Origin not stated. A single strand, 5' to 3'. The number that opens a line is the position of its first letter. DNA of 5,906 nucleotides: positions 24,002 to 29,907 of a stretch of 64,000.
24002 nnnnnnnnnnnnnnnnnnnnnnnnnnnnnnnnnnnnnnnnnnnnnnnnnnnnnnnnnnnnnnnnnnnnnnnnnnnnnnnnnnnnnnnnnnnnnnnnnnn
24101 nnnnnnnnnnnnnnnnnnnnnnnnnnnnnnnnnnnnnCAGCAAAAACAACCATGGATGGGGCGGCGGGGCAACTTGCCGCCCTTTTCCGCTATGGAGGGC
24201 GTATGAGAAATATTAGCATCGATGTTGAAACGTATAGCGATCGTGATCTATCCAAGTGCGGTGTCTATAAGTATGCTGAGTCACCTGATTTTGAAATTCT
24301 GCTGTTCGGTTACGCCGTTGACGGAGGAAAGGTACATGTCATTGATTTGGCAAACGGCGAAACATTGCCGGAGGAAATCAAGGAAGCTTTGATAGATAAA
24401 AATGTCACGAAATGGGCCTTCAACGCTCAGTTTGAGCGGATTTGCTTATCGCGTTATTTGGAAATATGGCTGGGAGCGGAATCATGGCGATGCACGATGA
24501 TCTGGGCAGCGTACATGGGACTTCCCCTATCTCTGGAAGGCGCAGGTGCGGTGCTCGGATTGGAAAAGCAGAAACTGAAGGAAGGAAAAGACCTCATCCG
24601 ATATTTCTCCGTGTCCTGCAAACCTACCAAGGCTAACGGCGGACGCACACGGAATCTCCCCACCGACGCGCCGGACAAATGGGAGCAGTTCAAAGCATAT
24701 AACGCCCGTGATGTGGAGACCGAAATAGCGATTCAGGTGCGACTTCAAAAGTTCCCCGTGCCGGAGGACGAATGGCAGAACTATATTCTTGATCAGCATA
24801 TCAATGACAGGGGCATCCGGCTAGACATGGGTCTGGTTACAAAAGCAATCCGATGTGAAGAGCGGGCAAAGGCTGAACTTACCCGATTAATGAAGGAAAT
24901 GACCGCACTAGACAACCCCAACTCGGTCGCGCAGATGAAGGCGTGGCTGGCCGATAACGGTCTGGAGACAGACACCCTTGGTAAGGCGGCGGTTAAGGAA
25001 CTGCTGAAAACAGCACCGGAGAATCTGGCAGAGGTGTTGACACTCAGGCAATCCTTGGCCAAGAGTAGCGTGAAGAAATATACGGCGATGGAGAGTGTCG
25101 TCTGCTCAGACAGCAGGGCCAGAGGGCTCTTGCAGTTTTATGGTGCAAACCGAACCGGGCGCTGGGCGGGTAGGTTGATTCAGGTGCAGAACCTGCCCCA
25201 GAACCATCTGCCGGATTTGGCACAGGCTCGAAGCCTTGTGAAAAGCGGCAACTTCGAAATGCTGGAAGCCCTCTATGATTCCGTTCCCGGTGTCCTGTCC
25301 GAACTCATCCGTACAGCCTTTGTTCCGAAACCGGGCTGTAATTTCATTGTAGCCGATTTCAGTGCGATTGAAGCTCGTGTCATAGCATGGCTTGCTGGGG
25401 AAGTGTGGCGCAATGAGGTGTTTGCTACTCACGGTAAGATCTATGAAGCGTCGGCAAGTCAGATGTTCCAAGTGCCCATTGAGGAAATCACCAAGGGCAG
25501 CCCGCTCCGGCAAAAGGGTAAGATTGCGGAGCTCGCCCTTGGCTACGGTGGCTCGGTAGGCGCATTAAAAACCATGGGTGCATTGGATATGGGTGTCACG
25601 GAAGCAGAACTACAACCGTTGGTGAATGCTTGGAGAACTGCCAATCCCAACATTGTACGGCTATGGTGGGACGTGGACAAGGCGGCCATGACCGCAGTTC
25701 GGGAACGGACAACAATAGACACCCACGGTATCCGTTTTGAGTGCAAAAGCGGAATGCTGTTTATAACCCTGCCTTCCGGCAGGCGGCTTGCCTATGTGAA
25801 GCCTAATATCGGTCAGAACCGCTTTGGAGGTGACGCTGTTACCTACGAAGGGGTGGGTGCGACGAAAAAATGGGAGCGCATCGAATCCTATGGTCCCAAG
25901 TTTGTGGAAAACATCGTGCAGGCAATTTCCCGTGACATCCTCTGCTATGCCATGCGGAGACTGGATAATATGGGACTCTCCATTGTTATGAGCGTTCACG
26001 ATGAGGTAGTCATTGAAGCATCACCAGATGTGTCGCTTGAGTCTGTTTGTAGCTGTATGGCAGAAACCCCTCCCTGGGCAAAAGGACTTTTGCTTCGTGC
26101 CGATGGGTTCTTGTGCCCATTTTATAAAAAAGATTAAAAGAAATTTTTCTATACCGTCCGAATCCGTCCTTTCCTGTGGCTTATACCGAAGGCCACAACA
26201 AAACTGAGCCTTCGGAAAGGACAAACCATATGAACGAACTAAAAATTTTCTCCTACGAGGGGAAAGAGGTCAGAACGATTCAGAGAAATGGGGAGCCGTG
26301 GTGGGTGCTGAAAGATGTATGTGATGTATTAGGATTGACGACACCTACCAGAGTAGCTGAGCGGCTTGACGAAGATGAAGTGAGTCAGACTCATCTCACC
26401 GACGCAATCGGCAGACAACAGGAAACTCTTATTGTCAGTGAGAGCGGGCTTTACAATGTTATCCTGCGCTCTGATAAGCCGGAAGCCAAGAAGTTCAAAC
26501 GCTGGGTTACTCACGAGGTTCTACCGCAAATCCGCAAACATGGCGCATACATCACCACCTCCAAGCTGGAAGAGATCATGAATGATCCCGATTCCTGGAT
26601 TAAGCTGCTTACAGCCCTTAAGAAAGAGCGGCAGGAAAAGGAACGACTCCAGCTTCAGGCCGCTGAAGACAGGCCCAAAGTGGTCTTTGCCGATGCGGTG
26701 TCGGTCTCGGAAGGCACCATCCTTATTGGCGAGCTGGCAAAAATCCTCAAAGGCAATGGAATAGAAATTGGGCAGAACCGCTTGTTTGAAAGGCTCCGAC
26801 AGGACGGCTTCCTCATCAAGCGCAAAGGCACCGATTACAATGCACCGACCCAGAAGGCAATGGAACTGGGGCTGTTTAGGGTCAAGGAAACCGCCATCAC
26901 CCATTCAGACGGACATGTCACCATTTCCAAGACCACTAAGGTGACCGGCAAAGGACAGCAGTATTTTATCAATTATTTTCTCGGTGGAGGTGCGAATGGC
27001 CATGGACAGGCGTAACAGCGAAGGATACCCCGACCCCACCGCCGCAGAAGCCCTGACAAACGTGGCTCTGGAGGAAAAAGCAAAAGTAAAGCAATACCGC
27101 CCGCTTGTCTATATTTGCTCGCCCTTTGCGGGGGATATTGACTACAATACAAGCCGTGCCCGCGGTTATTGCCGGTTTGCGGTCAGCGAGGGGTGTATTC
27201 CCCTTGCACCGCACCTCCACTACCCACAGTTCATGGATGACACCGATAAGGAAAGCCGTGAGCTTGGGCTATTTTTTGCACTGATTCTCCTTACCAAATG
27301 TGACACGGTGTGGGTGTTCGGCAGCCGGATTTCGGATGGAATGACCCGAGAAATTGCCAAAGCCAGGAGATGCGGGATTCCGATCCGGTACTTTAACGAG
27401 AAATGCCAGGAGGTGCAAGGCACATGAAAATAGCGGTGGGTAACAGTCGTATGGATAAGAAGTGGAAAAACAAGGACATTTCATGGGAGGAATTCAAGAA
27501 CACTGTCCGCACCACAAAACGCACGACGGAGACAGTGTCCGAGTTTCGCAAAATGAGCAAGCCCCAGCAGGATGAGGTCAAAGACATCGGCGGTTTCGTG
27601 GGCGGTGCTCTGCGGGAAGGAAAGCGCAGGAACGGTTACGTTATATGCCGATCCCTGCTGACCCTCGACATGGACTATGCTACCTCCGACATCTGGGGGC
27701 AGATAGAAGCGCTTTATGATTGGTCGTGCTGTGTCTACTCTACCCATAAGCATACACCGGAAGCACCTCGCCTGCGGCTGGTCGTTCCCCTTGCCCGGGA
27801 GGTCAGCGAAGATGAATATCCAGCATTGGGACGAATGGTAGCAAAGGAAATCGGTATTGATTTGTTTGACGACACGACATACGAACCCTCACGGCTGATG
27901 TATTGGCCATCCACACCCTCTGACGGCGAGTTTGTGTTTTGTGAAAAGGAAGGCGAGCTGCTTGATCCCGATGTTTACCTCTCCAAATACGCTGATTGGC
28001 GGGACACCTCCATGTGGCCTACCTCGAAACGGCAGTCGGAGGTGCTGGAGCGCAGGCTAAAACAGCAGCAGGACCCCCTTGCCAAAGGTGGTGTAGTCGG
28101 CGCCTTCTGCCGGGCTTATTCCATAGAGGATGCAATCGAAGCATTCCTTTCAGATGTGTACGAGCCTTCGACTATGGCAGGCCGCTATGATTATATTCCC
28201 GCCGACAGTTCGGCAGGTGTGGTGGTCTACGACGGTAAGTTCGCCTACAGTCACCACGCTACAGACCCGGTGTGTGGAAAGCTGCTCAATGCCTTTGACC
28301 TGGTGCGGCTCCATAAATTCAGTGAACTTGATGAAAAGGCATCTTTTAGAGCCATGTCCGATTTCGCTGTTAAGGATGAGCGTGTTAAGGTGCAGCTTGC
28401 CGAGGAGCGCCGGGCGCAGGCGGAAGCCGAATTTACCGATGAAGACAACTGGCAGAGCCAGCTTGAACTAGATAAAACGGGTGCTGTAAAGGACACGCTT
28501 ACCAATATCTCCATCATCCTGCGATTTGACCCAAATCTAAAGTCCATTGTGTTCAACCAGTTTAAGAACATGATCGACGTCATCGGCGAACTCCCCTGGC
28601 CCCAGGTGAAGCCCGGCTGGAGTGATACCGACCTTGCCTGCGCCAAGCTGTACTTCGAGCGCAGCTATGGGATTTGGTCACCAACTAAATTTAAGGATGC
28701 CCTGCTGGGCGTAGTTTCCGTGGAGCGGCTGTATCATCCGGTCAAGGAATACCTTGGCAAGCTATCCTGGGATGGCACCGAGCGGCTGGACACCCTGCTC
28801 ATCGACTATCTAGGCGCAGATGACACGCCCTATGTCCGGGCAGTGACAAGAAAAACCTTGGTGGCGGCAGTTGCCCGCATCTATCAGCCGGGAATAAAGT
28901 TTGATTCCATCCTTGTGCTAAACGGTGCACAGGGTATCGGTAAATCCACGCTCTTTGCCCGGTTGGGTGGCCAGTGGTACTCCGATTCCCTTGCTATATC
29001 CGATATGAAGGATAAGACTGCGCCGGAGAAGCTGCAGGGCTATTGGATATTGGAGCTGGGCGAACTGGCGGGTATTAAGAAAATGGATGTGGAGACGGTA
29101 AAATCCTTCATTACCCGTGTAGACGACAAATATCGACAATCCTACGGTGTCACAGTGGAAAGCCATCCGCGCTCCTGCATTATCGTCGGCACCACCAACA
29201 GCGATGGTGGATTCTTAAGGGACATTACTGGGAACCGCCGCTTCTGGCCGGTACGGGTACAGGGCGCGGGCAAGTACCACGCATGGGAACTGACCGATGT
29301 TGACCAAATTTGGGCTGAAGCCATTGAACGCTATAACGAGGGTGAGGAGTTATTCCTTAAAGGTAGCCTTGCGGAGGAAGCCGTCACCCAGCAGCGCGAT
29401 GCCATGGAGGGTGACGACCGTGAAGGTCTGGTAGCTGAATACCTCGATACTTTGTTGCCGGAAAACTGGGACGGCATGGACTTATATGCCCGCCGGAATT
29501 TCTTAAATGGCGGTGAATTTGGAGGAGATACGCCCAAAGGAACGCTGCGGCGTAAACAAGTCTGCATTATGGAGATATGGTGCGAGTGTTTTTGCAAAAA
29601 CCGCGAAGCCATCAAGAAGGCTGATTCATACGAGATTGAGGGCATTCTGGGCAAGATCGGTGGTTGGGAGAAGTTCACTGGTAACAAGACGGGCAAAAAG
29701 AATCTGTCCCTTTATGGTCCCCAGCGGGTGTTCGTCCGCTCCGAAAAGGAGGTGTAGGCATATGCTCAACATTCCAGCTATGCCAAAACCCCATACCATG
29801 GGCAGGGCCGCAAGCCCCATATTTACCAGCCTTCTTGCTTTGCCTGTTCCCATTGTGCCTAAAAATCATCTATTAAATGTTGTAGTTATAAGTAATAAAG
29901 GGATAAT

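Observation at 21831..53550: Conserved ~65-nt intergenic element with a hairpin that occludes the Shine-Dalgarno sequence, present three times in prophage B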

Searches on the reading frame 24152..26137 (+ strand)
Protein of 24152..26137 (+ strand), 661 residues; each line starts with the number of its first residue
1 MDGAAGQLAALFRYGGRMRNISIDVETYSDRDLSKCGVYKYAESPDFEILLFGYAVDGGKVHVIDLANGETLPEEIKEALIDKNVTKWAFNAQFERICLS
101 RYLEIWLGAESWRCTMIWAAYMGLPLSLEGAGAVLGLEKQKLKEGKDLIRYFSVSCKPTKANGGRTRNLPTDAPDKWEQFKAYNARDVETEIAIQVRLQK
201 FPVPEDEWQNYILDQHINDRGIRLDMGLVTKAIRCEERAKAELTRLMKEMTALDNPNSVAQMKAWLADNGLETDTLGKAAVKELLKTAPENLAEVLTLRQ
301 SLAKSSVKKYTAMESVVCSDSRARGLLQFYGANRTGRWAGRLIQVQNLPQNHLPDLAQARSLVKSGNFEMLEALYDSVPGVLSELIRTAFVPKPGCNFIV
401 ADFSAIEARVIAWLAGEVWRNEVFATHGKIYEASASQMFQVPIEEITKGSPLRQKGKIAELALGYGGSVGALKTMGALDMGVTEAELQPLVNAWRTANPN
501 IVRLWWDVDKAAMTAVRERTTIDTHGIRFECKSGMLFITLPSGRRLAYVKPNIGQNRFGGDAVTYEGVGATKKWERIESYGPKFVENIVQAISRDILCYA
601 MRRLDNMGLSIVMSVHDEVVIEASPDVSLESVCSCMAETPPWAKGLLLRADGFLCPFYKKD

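Call 9: search_protein_families(library=pfam, proteins=[window:24152-26137:+], max_evalue=0.01)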
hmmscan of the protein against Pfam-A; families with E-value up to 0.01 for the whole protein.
window:24152-26137:+ (661 aa): 1 family
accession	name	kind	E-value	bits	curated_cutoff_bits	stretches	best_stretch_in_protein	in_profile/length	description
PF00476.26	DNA_pol_A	-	2.4e-18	66.7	34.3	1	239-504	11-254/381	DNA polymerase family A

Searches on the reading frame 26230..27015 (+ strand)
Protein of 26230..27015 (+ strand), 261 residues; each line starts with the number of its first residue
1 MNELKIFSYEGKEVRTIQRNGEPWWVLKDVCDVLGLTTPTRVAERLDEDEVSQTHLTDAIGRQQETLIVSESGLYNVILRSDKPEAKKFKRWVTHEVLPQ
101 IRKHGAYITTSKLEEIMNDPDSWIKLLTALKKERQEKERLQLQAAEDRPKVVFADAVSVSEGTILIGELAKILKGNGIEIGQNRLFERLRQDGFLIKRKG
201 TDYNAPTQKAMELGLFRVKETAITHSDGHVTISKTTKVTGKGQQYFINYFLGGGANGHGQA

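Call 9: search_protein_families(library=pfam, proteins=[window:26230-27015:+], max_evalue=0.01)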
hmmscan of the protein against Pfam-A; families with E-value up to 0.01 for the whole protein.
window:26230-27015:+ (261 aa): 3 families
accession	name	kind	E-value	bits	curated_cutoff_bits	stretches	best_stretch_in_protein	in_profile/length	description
PF03374.19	ANT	-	4.3e-37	127.2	25.3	1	143-250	3-105/108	Phage antirepressor protein KilAC domain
PF02498.22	Bro-N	-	4.4e-26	91.8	25.6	1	13-99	1-96/96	BRO family, N-terminal domain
PF10547.14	P22_AR_N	-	0.00052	20.6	30.7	1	9-69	5-69/115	P22_AR N-terminal domain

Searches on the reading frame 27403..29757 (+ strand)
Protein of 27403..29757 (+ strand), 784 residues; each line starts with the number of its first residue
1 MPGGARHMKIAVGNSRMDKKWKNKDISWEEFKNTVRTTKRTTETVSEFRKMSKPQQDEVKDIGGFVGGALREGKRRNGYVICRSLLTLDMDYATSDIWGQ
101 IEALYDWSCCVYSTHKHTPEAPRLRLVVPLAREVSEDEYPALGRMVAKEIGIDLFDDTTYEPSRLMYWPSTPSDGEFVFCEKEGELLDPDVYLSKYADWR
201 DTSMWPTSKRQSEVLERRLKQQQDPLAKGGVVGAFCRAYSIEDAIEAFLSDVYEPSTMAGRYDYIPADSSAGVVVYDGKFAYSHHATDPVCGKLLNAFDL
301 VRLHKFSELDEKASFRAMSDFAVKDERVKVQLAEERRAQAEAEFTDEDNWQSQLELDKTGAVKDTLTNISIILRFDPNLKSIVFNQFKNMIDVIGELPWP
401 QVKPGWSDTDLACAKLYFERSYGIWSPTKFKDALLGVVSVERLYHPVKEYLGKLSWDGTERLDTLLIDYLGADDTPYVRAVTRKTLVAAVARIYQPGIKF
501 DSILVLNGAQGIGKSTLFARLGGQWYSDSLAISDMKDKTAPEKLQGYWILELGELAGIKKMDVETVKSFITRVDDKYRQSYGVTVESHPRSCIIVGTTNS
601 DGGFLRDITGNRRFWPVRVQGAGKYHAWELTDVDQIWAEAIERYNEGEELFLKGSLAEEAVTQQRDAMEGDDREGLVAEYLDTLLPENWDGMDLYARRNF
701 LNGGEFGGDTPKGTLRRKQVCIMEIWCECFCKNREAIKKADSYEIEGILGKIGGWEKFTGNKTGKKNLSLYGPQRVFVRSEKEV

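Call 11: search_protein_families(library=pfam, proteins=[window:27403-29757:+], max_evalue=0.01)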
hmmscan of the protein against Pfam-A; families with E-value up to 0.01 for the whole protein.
window:27403-29757:+ (784 aa): 2 families
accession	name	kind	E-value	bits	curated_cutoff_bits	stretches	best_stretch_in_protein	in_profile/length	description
PF05272.17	VapE-like_dom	-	3.8e-78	262.3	25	1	452-667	2-215/217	Virulence-associated protein E-like domain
PF19263.5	DUF5906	-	1.8e-05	25.8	27.6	1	506-613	1-114/114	Family of unknown function (DUF5906)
